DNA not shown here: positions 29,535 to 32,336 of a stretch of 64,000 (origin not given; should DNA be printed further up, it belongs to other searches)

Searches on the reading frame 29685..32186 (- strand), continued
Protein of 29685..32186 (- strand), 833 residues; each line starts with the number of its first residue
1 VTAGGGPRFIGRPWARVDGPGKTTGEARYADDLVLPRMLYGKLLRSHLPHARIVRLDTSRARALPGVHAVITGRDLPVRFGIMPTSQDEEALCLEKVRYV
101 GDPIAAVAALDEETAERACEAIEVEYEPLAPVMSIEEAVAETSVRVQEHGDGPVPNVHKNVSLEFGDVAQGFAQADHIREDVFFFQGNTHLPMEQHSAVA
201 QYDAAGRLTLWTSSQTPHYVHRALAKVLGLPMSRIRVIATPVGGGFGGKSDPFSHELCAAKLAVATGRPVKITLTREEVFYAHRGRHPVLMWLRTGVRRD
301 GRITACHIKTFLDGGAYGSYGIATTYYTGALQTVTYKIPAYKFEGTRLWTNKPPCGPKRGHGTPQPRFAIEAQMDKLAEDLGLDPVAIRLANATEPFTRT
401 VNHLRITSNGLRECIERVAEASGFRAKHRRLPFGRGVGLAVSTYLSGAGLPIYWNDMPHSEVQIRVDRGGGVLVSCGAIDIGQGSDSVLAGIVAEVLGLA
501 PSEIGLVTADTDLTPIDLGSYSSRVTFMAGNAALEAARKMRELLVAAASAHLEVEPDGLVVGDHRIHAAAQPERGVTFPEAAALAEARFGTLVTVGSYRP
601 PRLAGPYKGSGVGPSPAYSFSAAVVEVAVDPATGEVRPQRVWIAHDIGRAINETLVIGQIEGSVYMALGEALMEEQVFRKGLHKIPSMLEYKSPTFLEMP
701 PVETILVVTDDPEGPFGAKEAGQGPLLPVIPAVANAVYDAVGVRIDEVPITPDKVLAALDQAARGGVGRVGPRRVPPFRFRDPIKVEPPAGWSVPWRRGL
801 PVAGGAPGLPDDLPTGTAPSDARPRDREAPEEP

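Call 35: search_protein_families(library=ncbifam, proteins=[L035:13472-15175:+, L035:15175-16587:+])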
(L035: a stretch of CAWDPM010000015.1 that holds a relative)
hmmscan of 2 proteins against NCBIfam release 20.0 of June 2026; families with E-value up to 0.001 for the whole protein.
L035:13472-15175:+ (567 aa): 59 families (the best 25 are shown)
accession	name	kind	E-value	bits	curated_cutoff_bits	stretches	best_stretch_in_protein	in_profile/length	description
TIGR03222.1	benzo_boxC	equivalog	6.2e-272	903.2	712.3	1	20-566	1-547/548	2,3-epoxybenzoyl-CoA dihydrolase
NF008363.0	PRK11154.1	equivalog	1e-25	90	869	1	34-267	9-228/708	fatty acid oxidation complex subunit alpha FadJ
TIGR02440.1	FadJ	equivalog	2.5e-21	75.7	968.45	1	38-267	9-223/699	fatty acid oxidation complex subunit alpha FadJ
NF005802.0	PRK07657.1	equivalog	2.5e-18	66.6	363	1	63-248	27-202/260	enoyl-CoA hydratase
NF007239.0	PRK09674.1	equivalog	2.1e-17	63.5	371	1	72-250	36-201/257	2,3-dehydroadipyl-CoA hydratase PaaF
TIGR02441.1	fa_ox_alpha_mit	equivalog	2.8e-17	62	964.65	1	60-228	34-195/737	fatty acid oxidation complex subunit alpha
NF051848.1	EnCoAHydtEchA19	equivalog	1.4e-16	60.8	400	1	62-254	22-204/258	enoyl-CoA hydratase EchA19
NF002936.2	PRK03580.1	equivalog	2.1e-16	60.1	500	1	60-250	22-201/261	crotonobetainyl-CoA hydratase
NF004635.0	PRK05981.1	equivalog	3e-16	59.7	351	1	29-247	3-207/266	enoyl-CoA hydratase/isomerase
NF005803.0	PRK07658.1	equivalog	3e-16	59.6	313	1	82-251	42-202/257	enoyl-CoA hydratase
NF008727.0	PRK11730.1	equivalog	1.4e-15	56.7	870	1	62-251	29-210/717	fatty acid oxidation complex subunit alpha FadB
NF042430.2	EnCoAhydt_DpgD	equivalog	2.4e-15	56.7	400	1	61-245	18-197/258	enoyl-CoA-hydratase DpgD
TIGR02280.1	PaaB1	equivalog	3.6e-15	56.2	345.15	1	60-251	19-201/256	2-(1,2-epoxy-1,2-dihydrophenyl)acetyl-CoA isomerase PaaG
NF004517.0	PRK05862.1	equivalog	6.7e-15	55.3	396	1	61-250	25-201/257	enoyl-CoA hydratase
NF004840.0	PRK06190.1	equivalog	1.1e-14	54.7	253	1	71-250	35-203/260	enoyl-CoA hydratase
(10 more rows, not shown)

L035:15175-16587:+ (470 aa): 1 family
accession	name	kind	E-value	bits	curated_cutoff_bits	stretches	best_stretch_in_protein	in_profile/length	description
TIGR03225.1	benzo_boxB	equivalog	6.1e-257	853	499.1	1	3-469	1-470/471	benzoyl-CoA 2,3-epoxidase subunit BoxB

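Call 54: search_protein_representatives(protein=window:29685-32186:-)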
Query: 833 residues. Proteins with E-value up to 0.001 (for the whole library): 55042; up to 1e-10: 24633; up to 1e-30: 6249. The best 150 are listed.
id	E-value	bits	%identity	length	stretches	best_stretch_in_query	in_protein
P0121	0.0e+00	1201.1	68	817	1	10-796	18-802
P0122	5.1e-288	974.5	57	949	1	15-764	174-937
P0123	7.9e-249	844.8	53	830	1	9-766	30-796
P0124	4.1e-233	792.9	52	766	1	15-764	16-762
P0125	7.3e-229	778.8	62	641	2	9-335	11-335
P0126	1.8e-228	777.5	57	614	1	174-762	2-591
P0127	2.9e-219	747.1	49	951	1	10-761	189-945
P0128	9.5e-219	745.3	48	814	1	9-764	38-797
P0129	1.2e-217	741.6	48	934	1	10-761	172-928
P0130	3.7e-217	740.1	48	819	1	6-762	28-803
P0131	3.5e-216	736.9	48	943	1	9-763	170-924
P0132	2.0e-211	721.1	65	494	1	9-489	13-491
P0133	1.9e-210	717.9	47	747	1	22-764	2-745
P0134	2.8e-205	700.8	59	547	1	268-788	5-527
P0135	1.1e-197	675.6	46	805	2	9-555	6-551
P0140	1.3e-179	615.9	43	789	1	6-767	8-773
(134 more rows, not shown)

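Call 56: list_cluster_members(proteins=[window:29685-32186:-, P0121, P0124, P0122, P0140])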
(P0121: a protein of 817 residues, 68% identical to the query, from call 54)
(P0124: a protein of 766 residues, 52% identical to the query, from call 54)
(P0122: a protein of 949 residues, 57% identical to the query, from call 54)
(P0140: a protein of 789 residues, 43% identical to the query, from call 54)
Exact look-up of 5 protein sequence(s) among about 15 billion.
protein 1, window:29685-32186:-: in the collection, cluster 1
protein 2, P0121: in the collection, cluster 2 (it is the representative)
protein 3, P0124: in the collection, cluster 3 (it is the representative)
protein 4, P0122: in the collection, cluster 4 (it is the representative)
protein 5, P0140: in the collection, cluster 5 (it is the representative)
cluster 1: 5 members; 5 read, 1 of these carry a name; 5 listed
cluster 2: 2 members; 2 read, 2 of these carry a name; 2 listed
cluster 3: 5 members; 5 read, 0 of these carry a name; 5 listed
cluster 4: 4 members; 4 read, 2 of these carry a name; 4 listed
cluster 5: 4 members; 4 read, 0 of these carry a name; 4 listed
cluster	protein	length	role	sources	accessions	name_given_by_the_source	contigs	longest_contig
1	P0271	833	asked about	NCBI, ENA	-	-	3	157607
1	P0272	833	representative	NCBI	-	-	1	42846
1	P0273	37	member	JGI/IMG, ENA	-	hypothetical protein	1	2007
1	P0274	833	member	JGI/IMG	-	-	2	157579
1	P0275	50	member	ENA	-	-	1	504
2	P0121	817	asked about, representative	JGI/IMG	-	4-hydroxybenzoyl-CoA reductase alpha subunit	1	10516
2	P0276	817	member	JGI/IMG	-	4-hydroxybenzoyl-CoA reductase subunit alpha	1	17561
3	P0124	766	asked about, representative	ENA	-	-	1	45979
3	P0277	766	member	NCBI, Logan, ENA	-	-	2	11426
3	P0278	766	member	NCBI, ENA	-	-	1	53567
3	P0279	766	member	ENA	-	-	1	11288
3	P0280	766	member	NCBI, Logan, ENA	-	-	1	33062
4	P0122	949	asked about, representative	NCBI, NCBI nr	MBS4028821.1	MAG: molybdopterin-dependent oxidoreductase [Ignavibacteriales bacterium] | molybdopterin-dependent oxidoreductase [Ignavibacteriales bacterium]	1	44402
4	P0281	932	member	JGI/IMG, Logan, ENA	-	4-hydroxybenzoyl-CoA reductase alpha subunit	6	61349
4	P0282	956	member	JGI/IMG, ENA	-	-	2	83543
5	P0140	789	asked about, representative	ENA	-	-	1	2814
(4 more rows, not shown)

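Call 60: search_protein_families(library=pfam, proteins=[L035:2-685:+, L035:693-1274:+, L035:1378-1863:+, L035:1901-3091:+, L035:3114-4151:+, L035:4167-5081:+, L035:5071-5862:+, L035:8826-9248:+, L035:20688-21509:+, L035:21564-22340:-])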
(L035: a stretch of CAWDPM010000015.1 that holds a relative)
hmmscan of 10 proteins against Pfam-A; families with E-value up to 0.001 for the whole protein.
L035:2-685:+ (227 aa): 3 families
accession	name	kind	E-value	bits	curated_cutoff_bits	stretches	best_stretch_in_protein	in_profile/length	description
PF00271.37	Helicase_C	-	2.1e-17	63.8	23.5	1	5-113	10-108/110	Helicase conserved C-terminal domain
PF19833.4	RecG_dom3_C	-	1.9e-12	47.5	26.8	1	142-222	1-82/87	ATP-dependent DNA helicase RecG, domain 3, C-terminal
PF22590.2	Cas3-like_C_2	-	6.9e-05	23.5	27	1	28-113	14-103/106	CRISPR-associated nuclease/helicase Cas3, C-terminal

L035:693-1274:+ (193 aa): 7 families
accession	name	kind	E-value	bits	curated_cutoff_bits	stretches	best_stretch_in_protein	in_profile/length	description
PF03602.21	Cons_hypoth95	-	2e-52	178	24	1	1-181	1-181/182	Conserved hypothetical protein 95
PF05175.20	MTS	-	3.7e-08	33.6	23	1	39-130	30-114/170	Methyltransferase small domain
PF13847.12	Methyltransf_31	-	1.1e-07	32.1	27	1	41-150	3-109/145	Methyltransferase domain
PF13649.12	Methyltransf_25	-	4.5e-06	27.7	27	1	45-120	1-70/97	Methyltransferase domain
PF10672.15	Methyltrans_SAM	-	2.5e-05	24.1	27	1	41-124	123-205/286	S-adenosylmethionine-dependent methyltransferase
PF02086.21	MethyltransfD12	-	9.6e-05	22.7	22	0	41-62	20-41/253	D12 class N6 adenine-specific DNA methyltransferase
PF09445.16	Methyltransf_15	-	0.00065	19.8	22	1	44-124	3-81/165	RNA cap guanine-N2 methyltransferase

L035:1378-1863:+ (161 aa): 2 families
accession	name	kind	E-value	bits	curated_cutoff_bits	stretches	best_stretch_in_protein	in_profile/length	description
PF01467.32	CTP_transf_like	-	2.6e-29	102.5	21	1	6-134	1-132/133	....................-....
PF08218.17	Citrate_ly_lig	-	7.2e-06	26.2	20.9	1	12-70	9-65/182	Citrate lyase ligase C-terminal domain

L035:1901-3091:+ (396 aa): 2 families
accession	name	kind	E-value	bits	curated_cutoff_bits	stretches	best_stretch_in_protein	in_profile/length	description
PF00155.27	Aminotran_1_2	-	1.8e-77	261.4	19.7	1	30-387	2-361/361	Aminotransferase class I and II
PF01041.23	DegT_DnrJ_EryC1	-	1e-07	31.9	19.8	1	106-203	57-147/360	DegT/DnrJ/EryC1/StrS aminotransferase family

L035:3114-4151:+ (345 aa): 2 families
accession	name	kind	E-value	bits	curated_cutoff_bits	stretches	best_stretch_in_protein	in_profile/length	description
PF16575.11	CLP1_P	-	7.1e-32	111.2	26.6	1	30-208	1-186/188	mRNA cleavage and polyadenylation factor CLP1 P-loop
PF25467.1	NOL9_C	-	0.00037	20.8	31.6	1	305-337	47-79/90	NOL9-like, C-terminal domain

L035:4167-5081:+ (304 aa): 1 family
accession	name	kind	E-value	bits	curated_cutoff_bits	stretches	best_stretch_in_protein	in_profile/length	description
PF01144.29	CoA_trans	-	6.2e-21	75.2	23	1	7-226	4-216/217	Coenzyme A transferase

L035:5071-5862:+ (263 aa): 1 family
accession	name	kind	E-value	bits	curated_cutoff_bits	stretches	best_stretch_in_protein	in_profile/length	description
PF01144.29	CoA_trans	-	3.2e-29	102.3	23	1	18-223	4-216/217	Coenzyme A transferase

L035:8826-9248:+ (140 aa): 2 families
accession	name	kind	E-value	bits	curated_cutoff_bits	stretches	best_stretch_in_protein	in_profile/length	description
PF14534.12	DUF4440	-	1.4e-06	29.1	25.2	1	19-123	9-107/107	Domain of unknown function (DUF4440)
PF13474.12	SnoaL_3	-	5.5e-06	27.2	22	1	18-128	8-116/121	SnoaL-like domain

L035:20688-21509:+ (273 aa): 2 families
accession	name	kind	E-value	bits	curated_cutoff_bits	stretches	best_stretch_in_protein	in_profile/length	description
PF12706.13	Lactamase_B_2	-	1.5e-17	64.3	27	1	42-226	2-200/200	Beta-lactamase superfamily domain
PF00753.33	Lactamase_B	-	4.6e-05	23.9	22.7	1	40-85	15-62/196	Metallo-beta-lactamase superfamily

L035:21564-22340:- (258 aa): 1 family
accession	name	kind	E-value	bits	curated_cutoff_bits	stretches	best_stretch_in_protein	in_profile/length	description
PF00581.25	Rhodanese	-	6.7e-29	100.8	22.2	2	158-248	1-101/102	Rhodanese-like domain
